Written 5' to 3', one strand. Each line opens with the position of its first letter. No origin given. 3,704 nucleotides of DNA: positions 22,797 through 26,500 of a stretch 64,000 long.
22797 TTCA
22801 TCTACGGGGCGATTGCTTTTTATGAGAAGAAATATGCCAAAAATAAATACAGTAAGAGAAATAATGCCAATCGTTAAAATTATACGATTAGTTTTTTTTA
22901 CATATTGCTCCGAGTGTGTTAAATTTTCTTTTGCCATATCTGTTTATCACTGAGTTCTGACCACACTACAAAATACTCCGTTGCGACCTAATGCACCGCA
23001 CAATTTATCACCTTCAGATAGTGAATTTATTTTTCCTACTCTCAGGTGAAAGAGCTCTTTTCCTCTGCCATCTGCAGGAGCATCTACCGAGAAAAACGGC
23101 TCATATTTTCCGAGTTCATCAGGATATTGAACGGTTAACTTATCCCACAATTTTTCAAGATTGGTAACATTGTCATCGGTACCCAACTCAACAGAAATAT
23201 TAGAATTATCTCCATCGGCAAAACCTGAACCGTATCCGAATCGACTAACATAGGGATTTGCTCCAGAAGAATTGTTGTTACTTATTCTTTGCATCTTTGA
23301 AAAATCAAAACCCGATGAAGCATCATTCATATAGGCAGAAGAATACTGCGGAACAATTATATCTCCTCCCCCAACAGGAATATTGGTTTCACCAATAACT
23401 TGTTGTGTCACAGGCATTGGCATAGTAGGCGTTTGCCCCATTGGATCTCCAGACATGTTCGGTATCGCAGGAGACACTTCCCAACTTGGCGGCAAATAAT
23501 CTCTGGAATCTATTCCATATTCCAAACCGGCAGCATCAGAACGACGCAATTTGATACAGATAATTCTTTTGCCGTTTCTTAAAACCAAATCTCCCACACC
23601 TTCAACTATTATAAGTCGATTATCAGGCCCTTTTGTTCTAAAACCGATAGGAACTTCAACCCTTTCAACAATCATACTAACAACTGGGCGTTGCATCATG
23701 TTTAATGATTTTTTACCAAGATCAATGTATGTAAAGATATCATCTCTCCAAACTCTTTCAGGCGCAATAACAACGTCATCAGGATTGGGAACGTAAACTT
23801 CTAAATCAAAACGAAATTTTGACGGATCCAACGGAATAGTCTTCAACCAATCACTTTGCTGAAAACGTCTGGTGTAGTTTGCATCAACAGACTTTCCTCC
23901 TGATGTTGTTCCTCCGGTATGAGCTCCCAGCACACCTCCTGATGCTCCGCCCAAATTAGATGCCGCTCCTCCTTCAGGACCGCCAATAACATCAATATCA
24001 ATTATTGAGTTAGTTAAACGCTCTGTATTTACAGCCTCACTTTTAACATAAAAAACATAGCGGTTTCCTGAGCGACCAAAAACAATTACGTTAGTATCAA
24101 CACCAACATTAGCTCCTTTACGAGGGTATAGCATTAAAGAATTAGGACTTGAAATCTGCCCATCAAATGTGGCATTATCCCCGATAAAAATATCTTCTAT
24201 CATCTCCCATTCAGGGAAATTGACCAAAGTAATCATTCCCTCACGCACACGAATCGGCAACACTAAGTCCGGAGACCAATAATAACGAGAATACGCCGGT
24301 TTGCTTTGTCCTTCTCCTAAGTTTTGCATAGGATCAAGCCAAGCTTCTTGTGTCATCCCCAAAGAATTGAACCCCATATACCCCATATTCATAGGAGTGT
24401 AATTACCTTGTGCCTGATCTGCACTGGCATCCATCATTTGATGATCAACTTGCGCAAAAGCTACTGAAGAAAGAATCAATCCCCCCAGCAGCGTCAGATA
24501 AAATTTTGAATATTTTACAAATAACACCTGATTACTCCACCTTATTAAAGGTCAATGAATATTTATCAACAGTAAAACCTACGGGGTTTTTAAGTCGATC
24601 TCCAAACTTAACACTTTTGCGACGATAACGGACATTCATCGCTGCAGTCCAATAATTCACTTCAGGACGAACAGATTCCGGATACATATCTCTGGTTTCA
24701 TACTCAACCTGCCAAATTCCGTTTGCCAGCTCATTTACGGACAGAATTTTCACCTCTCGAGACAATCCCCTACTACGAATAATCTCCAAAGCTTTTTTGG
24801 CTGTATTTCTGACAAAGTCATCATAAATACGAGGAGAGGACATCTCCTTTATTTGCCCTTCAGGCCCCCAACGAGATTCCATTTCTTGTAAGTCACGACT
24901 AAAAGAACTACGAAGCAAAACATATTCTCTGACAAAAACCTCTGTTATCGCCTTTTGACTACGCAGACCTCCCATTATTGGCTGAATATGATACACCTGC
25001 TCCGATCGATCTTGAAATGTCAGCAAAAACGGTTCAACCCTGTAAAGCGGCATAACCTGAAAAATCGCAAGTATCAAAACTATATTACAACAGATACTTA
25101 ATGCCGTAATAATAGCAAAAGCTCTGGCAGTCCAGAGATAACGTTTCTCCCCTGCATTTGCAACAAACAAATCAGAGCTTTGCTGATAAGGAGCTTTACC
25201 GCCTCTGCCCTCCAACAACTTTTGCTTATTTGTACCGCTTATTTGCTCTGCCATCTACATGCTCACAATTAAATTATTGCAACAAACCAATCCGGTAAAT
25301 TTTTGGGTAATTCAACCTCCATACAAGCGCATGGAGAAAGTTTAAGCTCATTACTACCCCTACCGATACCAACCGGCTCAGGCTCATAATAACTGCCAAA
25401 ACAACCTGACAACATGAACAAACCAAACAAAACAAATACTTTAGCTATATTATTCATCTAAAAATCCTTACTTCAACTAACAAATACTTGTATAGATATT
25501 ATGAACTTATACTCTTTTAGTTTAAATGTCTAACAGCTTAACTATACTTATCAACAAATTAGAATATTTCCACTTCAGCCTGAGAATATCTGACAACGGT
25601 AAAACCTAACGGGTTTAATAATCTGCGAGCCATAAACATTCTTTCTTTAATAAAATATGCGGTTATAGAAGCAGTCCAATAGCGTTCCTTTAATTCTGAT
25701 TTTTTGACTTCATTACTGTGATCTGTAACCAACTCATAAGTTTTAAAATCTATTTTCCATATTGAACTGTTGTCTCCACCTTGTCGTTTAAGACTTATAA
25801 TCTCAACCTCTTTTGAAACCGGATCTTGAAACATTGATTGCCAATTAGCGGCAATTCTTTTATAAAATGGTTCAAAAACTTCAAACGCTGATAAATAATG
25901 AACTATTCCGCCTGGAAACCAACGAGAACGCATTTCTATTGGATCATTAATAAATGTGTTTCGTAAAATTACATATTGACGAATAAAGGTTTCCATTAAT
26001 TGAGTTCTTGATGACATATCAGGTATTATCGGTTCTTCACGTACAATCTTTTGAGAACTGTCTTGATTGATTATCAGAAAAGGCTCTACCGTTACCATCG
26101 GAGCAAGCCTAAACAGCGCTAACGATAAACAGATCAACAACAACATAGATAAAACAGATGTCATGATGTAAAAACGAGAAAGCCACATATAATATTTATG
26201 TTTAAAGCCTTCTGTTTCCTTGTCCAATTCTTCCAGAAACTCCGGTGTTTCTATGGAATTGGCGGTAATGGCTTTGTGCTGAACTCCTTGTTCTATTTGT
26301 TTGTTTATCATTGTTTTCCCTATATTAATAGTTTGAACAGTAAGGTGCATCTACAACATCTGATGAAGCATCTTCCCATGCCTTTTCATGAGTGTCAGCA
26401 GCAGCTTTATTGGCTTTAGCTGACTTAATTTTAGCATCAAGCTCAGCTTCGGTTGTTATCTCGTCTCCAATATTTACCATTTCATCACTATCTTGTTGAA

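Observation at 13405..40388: Locus-level picture: a Cag-like expansion of an rvh-type T4SS, with VirB1, a recognisable VirB5 and VirD4 missing from the window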

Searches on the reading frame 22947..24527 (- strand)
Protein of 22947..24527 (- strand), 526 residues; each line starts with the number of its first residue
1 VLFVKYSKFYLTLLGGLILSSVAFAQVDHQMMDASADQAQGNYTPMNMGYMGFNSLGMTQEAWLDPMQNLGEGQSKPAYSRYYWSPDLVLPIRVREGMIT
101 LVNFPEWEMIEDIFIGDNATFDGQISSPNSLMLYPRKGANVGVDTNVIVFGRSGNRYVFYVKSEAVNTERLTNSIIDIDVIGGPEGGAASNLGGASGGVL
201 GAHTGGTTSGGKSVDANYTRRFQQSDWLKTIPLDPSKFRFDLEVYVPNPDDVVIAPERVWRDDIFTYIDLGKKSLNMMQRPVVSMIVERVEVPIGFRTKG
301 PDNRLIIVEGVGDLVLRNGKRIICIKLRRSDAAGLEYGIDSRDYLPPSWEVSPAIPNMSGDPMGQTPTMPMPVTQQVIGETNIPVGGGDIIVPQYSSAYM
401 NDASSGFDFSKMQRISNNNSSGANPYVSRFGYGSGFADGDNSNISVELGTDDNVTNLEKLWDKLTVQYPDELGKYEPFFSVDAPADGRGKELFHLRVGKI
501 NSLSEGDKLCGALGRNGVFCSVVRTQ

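Call 6: search_protein_families(library=pfam, max_evalue=0.01, proteins=[window:22947-24527:-])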
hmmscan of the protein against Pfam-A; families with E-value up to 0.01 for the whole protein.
window:22947-24527:- (526 aa): 2 families
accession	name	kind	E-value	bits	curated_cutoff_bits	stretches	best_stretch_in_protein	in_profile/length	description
PF03524.21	CagX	-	1e-11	45.4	34.2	1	80-326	4-196/198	Conjugal transfer protein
PF13629.12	T2SS-T3SS_pil_N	-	0.0088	16.2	23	0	94-156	7-63/72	Pilus formation protein N terminal region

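Call 18: search_protein_families(library=ncbifam, max_evalue=0.01, proteins=[window:22947-24527:-])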
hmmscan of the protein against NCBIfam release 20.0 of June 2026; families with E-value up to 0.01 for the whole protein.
window:22947-24527:- (526 aa): 1 family
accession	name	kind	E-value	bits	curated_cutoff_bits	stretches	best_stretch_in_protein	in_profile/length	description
TIGR02781.1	VirB9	equivalog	7.6e-08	32.3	217.7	1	84-167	35-113/248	P-type conjugative transfer protein VirB9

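Call 31: search_solved_structures(query=window:22947-24527:-, max_evalue=1)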
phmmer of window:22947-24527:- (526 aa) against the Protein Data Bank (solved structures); distinct sequences matched with E-value up to 1: 2.
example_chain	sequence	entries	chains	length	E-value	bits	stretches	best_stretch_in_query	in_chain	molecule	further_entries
6gyb_b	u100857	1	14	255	0.0075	18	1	79-172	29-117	VirB9 protein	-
8p1s_A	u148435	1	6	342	0.16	13.6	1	55-129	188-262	Bifidobacterium asteroides alpha-L-fucosidase (TT1819)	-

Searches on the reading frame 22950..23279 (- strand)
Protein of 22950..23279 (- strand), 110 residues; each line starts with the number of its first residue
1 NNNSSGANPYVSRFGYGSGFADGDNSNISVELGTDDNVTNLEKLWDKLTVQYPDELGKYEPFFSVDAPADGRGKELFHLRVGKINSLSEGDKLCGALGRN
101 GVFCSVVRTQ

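Call 91: search_protein_families(library=pfam, alignment_id=A5, max_evalue=1)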
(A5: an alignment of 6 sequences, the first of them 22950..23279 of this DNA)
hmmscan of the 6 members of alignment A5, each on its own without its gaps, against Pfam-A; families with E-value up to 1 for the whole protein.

A. member 1, window:22950-23279:- (110 aa): 2 families
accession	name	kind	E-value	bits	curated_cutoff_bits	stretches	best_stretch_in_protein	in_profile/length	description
PF05036.18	SPOR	-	0.0071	17.1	21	1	30-108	7-76/76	SPOR domain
PF00562.33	RNA_pol_Rpb2_6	-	0.13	11.8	23.4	1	70-108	204-242/373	RNA polymerase Rpb2, domain 6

B. families by the number of members that match (of 6 scanned): 2 families
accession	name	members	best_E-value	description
PF05036.18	SPOR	5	5.3e-06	SPOR domain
PF00562.33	RNA_pol_Rpb2_6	3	0.057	RNA polymerase Rpb2, domain 6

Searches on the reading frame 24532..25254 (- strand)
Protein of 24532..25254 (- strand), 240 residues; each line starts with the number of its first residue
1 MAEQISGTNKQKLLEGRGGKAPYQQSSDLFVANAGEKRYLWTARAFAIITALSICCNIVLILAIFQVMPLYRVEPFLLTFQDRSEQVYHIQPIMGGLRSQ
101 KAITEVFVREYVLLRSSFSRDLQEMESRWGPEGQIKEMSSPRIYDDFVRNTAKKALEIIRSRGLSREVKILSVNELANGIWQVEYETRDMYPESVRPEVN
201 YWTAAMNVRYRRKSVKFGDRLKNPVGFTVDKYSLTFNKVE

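Call 6: search_protein_families(library=pfam, max_evalue=0.01, proteins=[window:24532-25254:-])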
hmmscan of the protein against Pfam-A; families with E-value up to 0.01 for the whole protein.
window:24532-25254:- (240 aa): 1 family
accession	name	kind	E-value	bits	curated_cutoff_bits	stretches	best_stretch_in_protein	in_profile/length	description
PF04335.19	VirB8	-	1.4e-20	74.5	23.2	1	43-234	17-210/213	VirB8 protein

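Call 18: search_protein_families(library=ncbifam, max_evalue=0.01, proteins=[window:24532-25254:-])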
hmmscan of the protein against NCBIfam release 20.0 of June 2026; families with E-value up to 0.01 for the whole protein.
window:24532-25254:- (240 aa): 1 family
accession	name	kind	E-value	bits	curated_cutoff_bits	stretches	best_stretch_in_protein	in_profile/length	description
NF010439.0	PRK13865.1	equivalog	3.6e-11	43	188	1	40-233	34-223/237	type IV secretion system protein VirB8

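Call 30: search_solved_structures(query=window:24532-25254:-, max_evalue=1)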
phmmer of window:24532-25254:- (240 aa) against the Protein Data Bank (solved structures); distinct sequences matched with E-value up to 1: 10.
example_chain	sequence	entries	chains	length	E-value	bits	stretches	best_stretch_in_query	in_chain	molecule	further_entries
4mei_A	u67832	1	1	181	1.2e-07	34.8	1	67-233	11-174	VirB8 protein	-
4lso_A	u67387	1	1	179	2.1e-07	33.9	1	67-233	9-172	Type IV secretion system protein virB8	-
4kz1_A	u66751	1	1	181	4.2e-07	33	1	67-233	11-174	VirB8 protein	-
2cc3_A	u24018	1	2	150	6.6e-05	25.8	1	99-235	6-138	PROTEIN VIRB8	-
4aky_A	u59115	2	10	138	0.0069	19.2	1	107-233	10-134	TYPE IV SECRETION SYSTEM PROTEIN VIRB8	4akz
5i97_A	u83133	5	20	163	0.0086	18.9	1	77-234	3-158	Conjugal transfer protein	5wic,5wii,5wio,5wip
5jbs_A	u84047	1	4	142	0.009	18.8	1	108-233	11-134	Type IV secretion system protein virB8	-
2bhm_A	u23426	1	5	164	0.0093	18.8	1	106-233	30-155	TYPE IV SECRETION SYSTEM PROTEIN VIRB8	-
4nhf_A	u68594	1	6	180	0.46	13.2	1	105-232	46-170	TrwG protein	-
4jf8_A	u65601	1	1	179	0.75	12.5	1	107-233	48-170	TrwG component of type IV secretion system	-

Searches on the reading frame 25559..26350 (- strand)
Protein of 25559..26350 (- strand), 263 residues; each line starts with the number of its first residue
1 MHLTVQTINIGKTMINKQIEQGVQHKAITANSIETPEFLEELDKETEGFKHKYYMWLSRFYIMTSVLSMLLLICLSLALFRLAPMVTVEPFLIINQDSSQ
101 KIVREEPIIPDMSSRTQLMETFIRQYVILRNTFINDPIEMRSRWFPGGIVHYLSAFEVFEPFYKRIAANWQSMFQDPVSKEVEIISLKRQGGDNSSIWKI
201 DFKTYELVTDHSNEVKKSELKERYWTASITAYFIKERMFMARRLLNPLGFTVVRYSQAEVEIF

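Call 6: search_protein_families(library=pfam, max_evalue=0.01, proteins=[window:25559-26350:-])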
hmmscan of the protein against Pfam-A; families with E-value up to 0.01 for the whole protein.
window:25559-26350:- (263 aa): 1 family
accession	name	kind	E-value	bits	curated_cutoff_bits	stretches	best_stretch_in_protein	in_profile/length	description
PF04335.19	VirB8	-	1.4e-14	54.9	23.2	1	63-258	22-211/213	VirB8 protein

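Call 18: search_protein_families(library=ncbifam, max_evalue=0.01, proteins=[window:25559-26350:-])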
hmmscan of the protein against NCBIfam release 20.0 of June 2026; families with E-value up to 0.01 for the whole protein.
window:25559-26350:- (263 aa): 0 families

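Call 29: search_solved_structures(query=window:25559-26350:-, max_evalue=1)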
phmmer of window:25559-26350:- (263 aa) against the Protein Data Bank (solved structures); distinct sequences matched with E-value up to 1: 7.
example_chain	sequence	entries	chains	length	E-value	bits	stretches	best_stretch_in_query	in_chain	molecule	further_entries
4mei_A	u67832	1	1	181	0.0013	21.9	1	81-256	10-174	VirB8 protein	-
4kz1_A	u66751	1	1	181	0.0047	20.1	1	81-256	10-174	VirB8 protein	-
4lso_A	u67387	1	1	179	0.04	17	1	82-256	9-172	Type IV secretion system protein virB8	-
2bhm_A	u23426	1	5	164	0.22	14.6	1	123-256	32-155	TYPE IV SECRETION SYSTEM PROTEIN VIRB8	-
4aky_A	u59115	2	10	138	0.29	14.2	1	175-255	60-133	TYPE IV SECRETION SYSTEM PROTEIN VIRB8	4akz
5jbs_A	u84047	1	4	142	0.36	13.9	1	206-256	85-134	Type IV secretion system protein virB8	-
4jf8_A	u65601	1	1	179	0.85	12.7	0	122-256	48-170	TrwG component of type IV secretion system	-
